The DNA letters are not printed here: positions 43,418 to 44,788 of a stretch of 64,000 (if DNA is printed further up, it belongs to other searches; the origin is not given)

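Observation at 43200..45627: XRE-regulated operon of two paralogous polytopic membrane proteins with overlapping GTGA junctions inside the element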

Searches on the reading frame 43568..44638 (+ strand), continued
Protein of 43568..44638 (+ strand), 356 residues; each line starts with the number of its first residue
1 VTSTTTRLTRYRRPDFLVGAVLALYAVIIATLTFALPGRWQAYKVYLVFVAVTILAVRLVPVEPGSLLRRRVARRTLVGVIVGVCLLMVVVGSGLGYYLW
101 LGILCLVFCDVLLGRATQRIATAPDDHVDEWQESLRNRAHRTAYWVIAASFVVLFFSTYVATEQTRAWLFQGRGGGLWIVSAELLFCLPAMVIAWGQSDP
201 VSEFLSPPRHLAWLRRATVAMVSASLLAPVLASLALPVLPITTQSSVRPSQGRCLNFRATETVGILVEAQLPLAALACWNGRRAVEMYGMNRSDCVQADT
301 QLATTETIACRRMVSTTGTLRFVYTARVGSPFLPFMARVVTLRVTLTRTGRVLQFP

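Call 52: find_related_loci(query=A5, collection=genome_contigs, flank=10000)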
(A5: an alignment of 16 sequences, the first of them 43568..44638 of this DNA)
Query A5 (356 aa) in genome_contigs; peptide patterns used: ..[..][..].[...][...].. (x = any residue, [..] = any of these).
81 stretches matched a pattern; 26 encode a relative of the query (tblastn E <= 1e-3); 26 distinct loci.
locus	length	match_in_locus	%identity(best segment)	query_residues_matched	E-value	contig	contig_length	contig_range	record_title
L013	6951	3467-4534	80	1-356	2e-179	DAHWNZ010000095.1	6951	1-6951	MAG TPA_asm: Candidatus Dormiibacterota bacterium isolate clean217 NODE_95_length_6951_cov_6.147221, whole genome shotgu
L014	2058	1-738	83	111-356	2e-144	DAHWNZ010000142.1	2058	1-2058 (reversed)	MAG TPA_asm: Candidatus Dormiibacterota bacterium isolate clean217 NODE_142_length_2058_cov_4.696113, whole genome shotg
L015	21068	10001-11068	49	1-356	1e-91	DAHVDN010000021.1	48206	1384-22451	MAG TPA_asm: Candidatus Dormiibacterota bacterium isolate clean4834 NODE_21_length_48206_cov_11.243284, whole genome sho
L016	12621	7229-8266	46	11-356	4e-87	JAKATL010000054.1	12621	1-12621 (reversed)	MAG: bacterium isolate YP2.bin62 NODE_4144_length_12621_cov_9.036257, whole genome shotgun sequence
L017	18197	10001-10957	45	45-356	3e-66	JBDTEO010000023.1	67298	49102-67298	MAG: Candidatus Dormibacter sp. isolate cluster2_bin.204 k127_4746590, whole genome shotgun sequence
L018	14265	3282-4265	43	46-356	1e-63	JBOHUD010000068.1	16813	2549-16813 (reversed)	MAG: Candidatus Dormibacteria bacterium isolate TC-B3_metabat2.bin.14 k127_296410, whole genome shotgun sequence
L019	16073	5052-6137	38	5-356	3e-62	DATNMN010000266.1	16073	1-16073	MAG TPA_asm: Candidatus Dormiibacterota bacterium isolate SMAG_U11480 k141_674495, whole genome shotgun sequence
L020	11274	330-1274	41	46-356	4e-61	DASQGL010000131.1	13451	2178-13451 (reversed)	MAG TPA_asm: Candidatus Limnocylindrales bacterium isolate SMAG_U11805 k141_1022488, whole genome shotgun sequence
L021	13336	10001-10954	44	42-356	3e-61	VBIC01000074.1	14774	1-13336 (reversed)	MAG: Chloroflexi bacterium isolate CF_120 14_0903_12_20cm_scaffold_10853, whole genome shotgun sequence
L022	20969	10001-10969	37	46-356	5e-57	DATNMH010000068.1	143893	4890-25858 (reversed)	MAG TPA_asm: Candidatus Acidoferrum sp. isolate SMAG_U11474 k141_50222, whole genome shotgun sequence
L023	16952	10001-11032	40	36-356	6e-55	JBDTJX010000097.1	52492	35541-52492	MAG: Candidatus Dormibacter sp. isolate cluster2_bin.63 k127_538922, whole genome shotgun sequence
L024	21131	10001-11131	36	1-356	1e-52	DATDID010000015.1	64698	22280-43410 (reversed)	MAG TPA_asm: Candidatus Dormiibacterota bacterium isolate SMAG_U295 k141_37998, whole genome shotgun sequence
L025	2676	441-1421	40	46-356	3e-52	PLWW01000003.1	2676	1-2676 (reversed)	MAG: Candidatus Dormiibacterota bacterium isolate palsa_875 73.20120700_P3D.68_contig_120968, whole genome shotgun seque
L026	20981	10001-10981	41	42-356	4e-49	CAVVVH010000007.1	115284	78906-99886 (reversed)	MAG: Candidatus Dormibacteraeota bacterium isolate MFD04580.bin.2.77 genome assembly, contig: contig_33310, whole genome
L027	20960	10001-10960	36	63-356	2e-44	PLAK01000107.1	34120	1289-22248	MAG: Candidatus Changshengia sp. isolate bog_854 73.20111000_S2M.16_contig_3425, whole genome shotgun sequence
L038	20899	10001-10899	28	68-207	4e-6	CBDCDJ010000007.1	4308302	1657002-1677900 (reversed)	MAG: Trueperaceae bacterium isolate 7af9cdce-302c-49a7-94c6-3b6834795d20 genome assembly, contig: contig_7, whole genome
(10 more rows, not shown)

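Call 53: search_protein_representatives(alignment_id=A2)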
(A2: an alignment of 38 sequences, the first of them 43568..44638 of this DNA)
Query: 38 sequences, 367 profile positions. Proteins with E-value up to 0.001 (for the whole library): 1182; up to 1e-10: 268; up to 1e-30: 82. The best 150 are listed.
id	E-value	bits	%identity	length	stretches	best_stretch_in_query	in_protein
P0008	1.9e-137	474.7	-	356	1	6-367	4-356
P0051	2.1e-127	441.6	-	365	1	6-367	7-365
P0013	3.7e-124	431.0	-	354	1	8-367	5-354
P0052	1.2e-123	429.3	-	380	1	7-367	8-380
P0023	2.4e-121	421.8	-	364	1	9-367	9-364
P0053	6.6e-114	397.3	-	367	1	6-367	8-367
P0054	8.4e-114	396.9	-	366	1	13-367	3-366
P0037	2.7e-112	391.9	-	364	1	12-367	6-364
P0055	3.5e-112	391.6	-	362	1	11-367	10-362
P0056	1.1e-109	383.3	-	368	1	9-367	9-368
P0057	1.1e-107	376.8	-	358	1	16-367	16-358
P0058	2.0e-106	372.7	-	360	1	11-367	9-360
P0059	9.6e-105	367.1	-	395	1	19-364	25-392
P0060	1.8e-104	366.2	-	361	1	8-364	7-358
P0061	3.2e-104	365.4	-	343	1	27-366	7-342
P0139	3.4e-20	88.9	-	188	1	72-211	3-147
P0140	4.5e-20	88.5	-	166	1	67-205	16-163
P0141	6.5e-20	88.0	-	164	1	69-206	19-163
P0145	1.2e-19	87.1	-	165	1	68-206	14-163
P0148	1.2e-18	83.8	-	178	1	67-206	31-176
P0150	3.6e-18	82.2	-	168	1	71-208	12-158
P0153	8.7e-18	81.0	-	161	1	72-206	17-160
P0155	1.6e-17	80.2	-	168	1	65-209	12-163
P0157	3.2e-17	79.1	-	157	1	72-207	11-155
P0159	1.2e-16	77.2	-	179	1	55-205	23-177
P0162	2.7e-16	76.1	-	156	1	75-206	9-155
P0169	1.4e-15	73.7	-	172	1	61-208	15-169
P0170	1.6e-15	73.5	-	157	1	71-209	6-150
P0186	1.0e-14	70.9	-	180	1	69-206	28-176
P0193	2.4e-14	69.7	-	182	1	69-213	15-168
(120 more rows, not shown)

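Call 54: search_protein_families(library=pfam, proteins=[P0139, P0140, P0141, P0145, P0148, P0150, P0155, P0159, P0169, P0193], max_evalue=0.1)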
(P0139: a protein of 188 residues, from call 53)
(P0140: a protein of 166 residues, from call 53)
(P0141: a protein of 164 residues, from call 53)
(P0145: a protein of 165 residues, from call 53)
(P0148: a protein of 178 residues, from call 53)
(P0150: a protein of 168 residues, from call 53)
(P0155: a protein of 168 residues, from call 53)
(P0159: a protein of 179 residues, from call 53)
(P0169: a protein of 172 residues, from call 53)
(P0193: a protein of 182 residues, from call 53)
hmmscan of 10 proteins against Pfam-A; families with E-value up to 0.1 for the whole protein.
P0139 (188 aa): 0 families

P0140 (166 aa): 1 family
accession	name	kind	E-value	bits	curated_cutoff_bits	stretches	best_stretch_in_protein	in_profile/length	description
PF09946.14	DUF2178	-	0.095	13.2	22.8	0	40-114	12-78/104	Predicted membrane protein (DUF2178)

P0141 (164 aa): 2 families
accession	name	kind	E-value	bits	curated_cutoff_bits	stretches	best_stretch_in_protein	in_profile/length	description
PF09946.14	DUF2178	-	0.0059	17.1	22.8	1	35-105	6-70/104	Predicted membrane protein (DUF2178)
PF20563.3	DUF6773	-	0.091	13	27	0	80-105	5-30/163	Family of unknown function (DUF6773)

P0145 (165 aa): 0 families

P0148 (178 aa): 3 families
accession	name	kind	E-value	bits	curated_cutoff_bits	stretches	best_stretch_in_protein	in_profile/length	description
PF09946.14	DUF2178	-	0.0057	17.2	22.8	1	63-134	17-82/104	Predicted membrane protein (DUF2178)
PF12666.12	PrgI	-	0.033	15.1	27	0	116-172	13-67/91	PrgI family protein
PF16882.10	DUF5079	-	0.04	14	27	1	72-159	51-140/241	Domain of unknown function (DUF5079)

P0150 (168 aa): 3 families
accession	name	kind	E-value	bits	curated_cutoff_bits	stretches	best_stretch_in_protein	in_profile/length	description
PF00499.25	Oxidored_q3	-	0.00071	19.8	33.2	1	18-149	16-135/146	NADH-ubiquinone/plastoquinone oxidoreductase chain 6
PF09946.14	DUF2178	-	0.00091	19.7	22.8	1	22-118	8-90/104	Predicted membrane protein (DUF2178)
PF20563.3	DUF6773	-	0.021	15.1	27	1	71-135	4-61/163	Family of unknown function (DUF6773)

P0155 (168 aa): 7 families
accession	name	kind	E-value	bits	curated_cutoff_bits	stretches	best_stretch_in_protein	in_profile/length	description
PF04123.18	DUF373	-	3.8e-05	23.7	28.3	1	22-144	155-279/335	Domain of unknown function (DUF373)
PF01925.25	TauE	-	0.0032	17.6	32.6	1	17-112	51-151/237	Sulfite exporter TauE/SafE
PF01864.22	CarS-like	-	0.014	15.8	22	1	14-75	110-170/175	CDP-archaeol synthase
PF03605.20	DcuA_DcuB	-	0.031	13.7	27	1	15-94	10-87/368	Anaerobic c4-dicarboxylate membrane transporter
PF07155.17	ECF-ribofla_trS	-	0.036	14.5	26.7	0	91-138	73-123/172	ECF-type riboflavin transporter, S component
PF10445.14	DUF2456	-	0.048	14.2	25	1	46-113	24-87/95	Protein of unknown function (DUF2456)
PF18181.6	SLATT_1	-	0.099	13.1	26.3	0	19-69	21-74/122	SMODS and SLOG-associating 2TM effector domain 1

P0159 (179 aa): 4 families
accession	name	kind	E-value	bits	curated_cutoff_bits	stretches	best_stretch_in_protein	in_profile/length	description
PF06197.19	DUF998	-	0.0063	16.6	30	1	109-169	64-123/184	Protein of unknown function (DUF998)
PF11158.13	DUF2938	-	0.027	14.5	31.4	0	114-171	29-86/150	Protein of unknown function (DUF2938)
PF10066.14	DUF2304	-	0.05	14.3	25.5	1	110-167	22-79/106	Uncharacterized conserved protein (DUF2304)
PF03186.18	CobD_Cbib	-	0.073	12.8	34.4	1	29-118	35-123/282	CobD/Cbib protein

P0169 (172 aa): 4 families
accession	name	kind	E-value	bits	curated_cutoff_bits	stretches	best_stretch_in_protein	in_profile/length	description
PF01219.24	DAGK_prokar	-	0.0069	16.6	22.3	1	21-104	9-92/102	Prokaryotic diacylglycerol kinase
PF23346.1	DUF7087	-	0.026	15.2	27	1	29-146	11-124/134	Integral membrane domain of unknown function (DUF7087)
PF09946.14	DUF2178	-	0.04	14.4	22.8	1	31-110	2-72/104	Predicted membrane protein (DUF2178)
PF20040.4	DUF6442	-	0.093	13.4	25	0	83-110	14-41/102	Family of unknown function (DUF6442)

P0193 (182 aa): 2 families
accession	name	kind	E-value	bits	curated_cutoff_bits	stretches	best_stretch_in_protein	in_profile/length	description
PF07690.21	MFS_1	-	0.0051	16.2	33.4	1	12-169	53-189/347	Major Facilitator Superfamily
PF07637.16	PSD5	-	0.016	15.9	34.2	1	8-38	3-33/62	Protein of unknown function (DUF1595)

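Call 56: find_encoding_contigs(protein=P0141, flank=4000, max_places=3)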
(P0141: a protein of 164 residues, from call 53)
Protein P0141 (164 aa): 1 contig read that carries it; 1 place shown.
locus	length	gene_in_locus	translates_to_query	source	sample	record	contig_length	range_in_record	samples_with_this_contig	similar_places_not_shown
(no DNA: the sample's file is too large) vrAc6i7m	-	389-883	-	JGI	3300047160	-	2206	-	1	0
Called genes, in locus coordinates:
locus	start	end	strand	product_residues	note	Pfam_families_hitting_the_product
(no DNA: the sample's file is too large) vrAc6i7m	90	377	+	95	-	PF13560:HTH_31 (weak), PF01381:HTH_3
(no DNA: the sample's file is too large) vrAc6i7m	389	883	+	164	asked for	PF09946:DUF2178 (weak)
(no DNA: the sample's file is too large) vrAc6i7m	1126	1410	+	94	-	-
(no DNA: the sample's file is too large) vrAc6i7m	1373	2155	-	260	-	PF12746:GNAT_acetyltran, PF13302:Acetyltransf_3, PF00583:Acetyltransf_1, PF08445:FR47 (weak)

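Call 66: search_protein_families(library=pfam, alignment_id=A6, max_evalue=0.05)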
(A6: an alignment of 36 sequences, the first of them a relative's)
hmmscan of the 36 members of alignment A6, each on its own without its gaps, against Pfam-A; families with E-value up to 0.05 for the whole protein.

A. member 1, P0140 (166 aa): 0 families

B. families by the number of members that match (of 36 scanned): 51 families (the first 25 are shown)
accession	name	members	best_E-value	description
PF09946.14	DUF2178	10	0.00091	Predicted membrane protein (DUF2178)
PF20563.3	DUF6773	5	0.0056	Family of unknown function (DUF6773)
PF01040.23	UbiA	2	0.00056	UbiA prenyltransferase family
PF07298.16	NnrU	2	0.0053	NnrU protein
PF13567.11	DUF4131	2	0.0057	Domain of unknown function (DUF4131)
PF11368.13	DUF3169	2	0.015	Protein of unknown function (DUF3169)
PF12666.12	PrgI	2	0.021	PrgI family protein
PF04123.18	DUF373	1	3.8e-05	Domain of unknown function (DUF373)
PF03594.19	BenE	1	0.00053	Benzoate membrane transport protein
PF00499.25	Oxidored_q3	1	0.00071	NADH-ubiquinone/plastoquinone oxidoreductase chain 6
PF11992.13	TgpA_N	1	0.0012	TgpA N-terminal domain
PF06772.16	LtrA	1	0.0017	Bacterial low temperature requirement A protein (LtrA)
PF25231.1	DUF7847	1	0.0019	Domain of unknown function (DUF7847)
PF14015.11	DUF4231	1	0.0021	Protein of unknown function (DUF4231)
PF01925.25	TauE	1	0.0032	Sulfite exporter TauE/SafE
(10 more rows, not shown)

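Call 67: search_protein_families(library=padloc, proteins=[window:43568-44638:+], max_evalue=0.01)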
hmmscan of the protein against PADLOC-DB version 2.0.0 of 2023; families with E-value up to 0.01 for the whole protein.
window:43568-44638:+ (356 aa): 0 families

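Call 68: search_protein_families(library=phrogs, proteins=[window:43568-44638:+], max_evalue=0.01)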
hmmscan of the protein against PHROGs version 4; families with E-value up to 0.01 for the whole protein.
window:43568-44638:+ (356 aa): 0 families

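Call 70: search_solved_structures(query=A5, max_evalue=1)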
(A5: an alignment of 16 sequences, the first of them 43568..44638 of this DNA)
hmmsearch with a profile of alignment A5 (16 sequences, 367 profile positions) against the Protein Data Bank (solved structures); distinct sequences matched with E-value up to 1: 0.

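Call 80: find_encoding_contigs(protein=P0150, flank=3000, max_places=2)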
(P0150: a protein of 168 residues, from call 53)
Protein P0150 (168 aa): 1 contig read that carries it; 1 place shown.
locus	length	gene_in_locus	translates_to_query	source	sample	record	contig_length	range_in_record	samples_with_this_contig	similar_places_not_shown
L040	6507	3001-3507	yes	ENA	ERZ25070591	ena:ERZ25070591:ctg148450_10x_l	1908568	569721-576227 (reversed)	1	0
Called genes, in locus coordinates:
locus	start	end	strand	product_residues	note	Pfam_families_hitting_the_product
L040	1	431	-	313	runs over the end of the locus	PF01509:TruB_N, PF16198:TruB_C_2 (weak)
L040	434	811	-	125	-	-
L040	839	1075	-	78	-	PF02604:PhdYeFM_antitox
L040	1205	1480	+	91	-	PF01381:HTH_3, PF13560:HTH_31 (weak)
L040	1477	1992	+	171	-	PF09946:DUF2178 (faint)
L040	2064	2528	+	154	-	PF09946:DUF2178 (weak)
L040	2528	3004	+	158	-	-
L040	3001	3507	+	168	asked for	PF09946:DUF2178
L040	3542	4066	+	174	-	-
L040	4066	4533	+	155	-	-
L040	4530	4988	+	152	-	-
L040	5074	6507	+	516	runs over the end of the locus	PF13354:Beta-lactamase2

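Call 81: find_encoding_contigs(protein=P0155, flank=3000, max_places=2)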
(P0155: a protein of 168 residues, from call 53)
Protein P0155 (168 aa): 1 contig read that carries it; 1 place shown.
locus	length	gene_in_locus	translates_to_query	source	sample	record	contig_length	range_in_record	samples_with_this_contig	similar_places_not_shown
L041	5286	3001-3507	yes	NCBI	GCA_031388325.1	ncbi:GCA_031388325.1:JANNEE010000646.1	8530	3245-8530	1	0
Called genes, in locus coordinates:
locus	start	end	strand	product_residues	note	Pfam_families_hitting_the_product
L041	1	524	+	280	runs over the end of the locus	PF00892:EamA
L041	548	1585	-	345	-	PF00144:Beta-lactamase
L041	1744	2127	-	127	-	PF08818:DUF1801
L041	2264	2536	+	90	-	PF13560:HTH_31 (weak), PF01381:HTH_3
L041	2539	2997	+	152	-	-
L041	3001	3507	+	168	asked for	-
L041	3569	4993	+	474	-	PF00561:Abhydrolase_1, PF08386:Abhydrolase_4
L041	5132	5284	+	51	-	?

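Call 84: list_cluster_members(proteins=[P0140, P0145, P0148, P0150, P0153, P0155, P0157, P0162, P0170, P0186])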
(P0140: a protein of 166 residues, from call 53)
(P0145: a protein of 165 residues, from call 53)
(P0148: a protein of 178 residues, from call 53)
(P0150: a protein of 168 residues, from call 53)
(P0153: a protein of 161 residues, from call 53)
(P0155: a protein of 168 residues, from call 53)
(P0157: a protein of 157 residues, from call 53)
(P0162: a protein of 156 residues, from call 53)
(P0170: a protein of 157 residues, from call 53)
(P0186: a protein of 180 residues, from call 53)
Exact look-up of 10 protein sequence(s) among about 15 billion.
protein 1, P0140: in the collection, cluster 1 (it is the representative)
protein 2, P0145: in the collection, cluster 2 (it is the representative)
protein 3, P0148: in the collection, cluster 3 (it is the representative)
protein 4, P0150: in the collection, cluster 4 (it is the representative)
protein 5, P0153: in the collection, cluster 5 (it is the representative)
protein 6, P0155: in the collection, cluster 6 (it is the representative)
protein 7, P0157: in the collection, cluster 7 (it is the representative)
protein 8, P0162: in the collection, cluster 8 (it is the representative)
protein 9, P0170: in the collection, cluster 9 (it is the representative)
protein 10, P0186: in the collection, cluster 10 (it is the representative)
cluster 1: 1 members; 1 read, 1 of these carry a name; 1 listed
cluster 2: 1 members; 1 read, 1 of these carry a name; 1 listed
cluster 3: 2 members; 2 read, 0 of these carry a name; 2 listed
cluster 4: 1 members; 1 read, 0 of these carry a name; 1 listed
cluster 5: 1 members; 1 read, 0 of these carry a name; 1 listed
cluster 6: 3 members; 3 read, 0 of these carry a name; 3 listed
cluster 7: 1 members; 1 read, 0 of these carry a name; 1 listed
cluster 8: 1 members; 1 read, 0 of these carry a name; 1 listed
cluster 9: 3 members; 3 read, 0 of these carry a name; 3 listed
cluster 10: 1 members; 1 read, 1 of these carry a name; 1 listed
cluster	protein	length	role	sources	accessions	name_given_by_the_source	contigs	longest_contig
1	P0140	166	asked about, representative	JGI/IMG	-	diacylglycerol kinase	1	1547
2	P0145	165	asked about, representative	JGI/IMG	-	hypothetical protein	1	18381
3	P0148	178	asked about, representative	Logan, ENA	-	-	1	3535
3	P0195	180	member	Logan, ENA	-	-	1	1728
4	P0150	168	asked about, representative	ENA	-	-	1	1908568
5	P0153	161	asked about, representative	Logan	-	-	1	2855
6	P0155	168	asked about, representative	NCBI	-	-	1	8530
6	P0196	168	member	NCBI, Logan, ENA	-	-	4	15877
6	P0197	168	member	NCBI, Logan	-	-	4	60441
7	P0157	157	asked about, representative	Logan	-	-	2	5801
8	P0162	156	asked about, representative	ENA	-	-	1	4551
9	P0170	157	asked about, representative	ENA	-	-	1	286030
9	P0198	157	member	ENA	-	-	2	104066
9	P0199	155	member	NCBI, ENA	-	-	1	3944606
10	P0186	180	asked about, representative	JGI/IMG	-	hypothetical protein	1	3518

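Call 88: find_encoding_contigs(protein=P0015, flank=8000, max_places=1)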
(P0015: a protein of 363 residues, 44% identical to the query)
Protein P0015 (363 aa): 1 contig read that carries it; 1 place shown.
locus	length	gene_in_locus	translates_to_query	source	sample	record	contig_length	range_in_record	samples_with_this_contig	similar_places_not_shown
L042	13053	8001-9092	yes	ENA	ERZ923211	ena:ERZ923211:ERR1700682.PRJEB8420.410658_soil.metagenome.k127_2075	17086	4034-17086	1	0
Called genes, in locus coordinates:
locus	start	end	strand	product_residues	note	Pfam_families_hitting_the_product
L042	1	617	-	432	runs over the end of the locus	PF00275:EPSP_synthase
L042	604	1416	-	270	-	PF03807:F420_oxidored (weak), PF02153:PDH_N, PF20463:PDH_C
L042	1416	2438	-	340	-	PF18152:DAHP_snth_FXD, PF00793:DAHP_synth_1, PF03102:NeuB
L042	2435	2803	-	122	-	PF07736:CM_1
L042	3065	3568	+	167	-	PF03640:Lipoprotein_15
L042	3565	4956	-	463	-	PF01551:Peptidase_M23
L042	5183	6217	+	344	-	PF01476:LysM, PF05257:CHAP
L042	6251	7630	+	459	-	PF01546:Peptidase_M20, PF07687:M20_dimer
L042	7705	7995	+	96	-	PF13560:HTH_31, PF01381:HTH_3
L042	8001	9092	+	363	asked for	-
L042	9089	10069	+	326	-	-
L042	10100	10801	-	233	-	PF00072:Response_reg, PF00486:Trans_reg_C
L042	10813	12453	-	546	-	PF01590:GAF, PF13185:GAF_2, PF13492:GAF_3, PF00512:HisKA, PF02518:HATPase_c, PF00072:Response_reg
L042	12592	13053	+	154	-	?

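Call 89: find_encoding_contigs(protein=P0028, flank=8000, max_places=1)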
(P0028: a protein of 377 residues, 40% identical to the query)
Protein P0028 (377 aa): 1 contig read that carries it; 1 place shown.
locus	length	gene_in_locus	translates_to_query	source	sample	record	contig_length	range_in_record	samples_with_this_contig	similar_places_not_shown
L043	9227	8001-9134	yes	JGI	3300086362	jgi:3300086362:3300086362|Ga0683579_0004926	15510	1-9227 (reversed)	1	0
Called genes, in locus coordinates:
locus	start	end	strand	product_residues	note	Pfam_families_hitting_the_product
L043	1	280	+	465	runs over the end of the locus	-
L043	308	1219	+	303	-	PF01522:Polysacc_deac_1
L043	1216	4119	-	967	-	PF16640:Big_3_5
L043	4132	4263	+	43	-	-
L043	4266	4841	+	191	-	-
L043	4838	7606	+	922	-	PF01833:TIG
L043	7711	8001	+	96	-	PF13560:HTH_31, PF01381:HTH_3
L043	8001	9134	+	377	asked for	-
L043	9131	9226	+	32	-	?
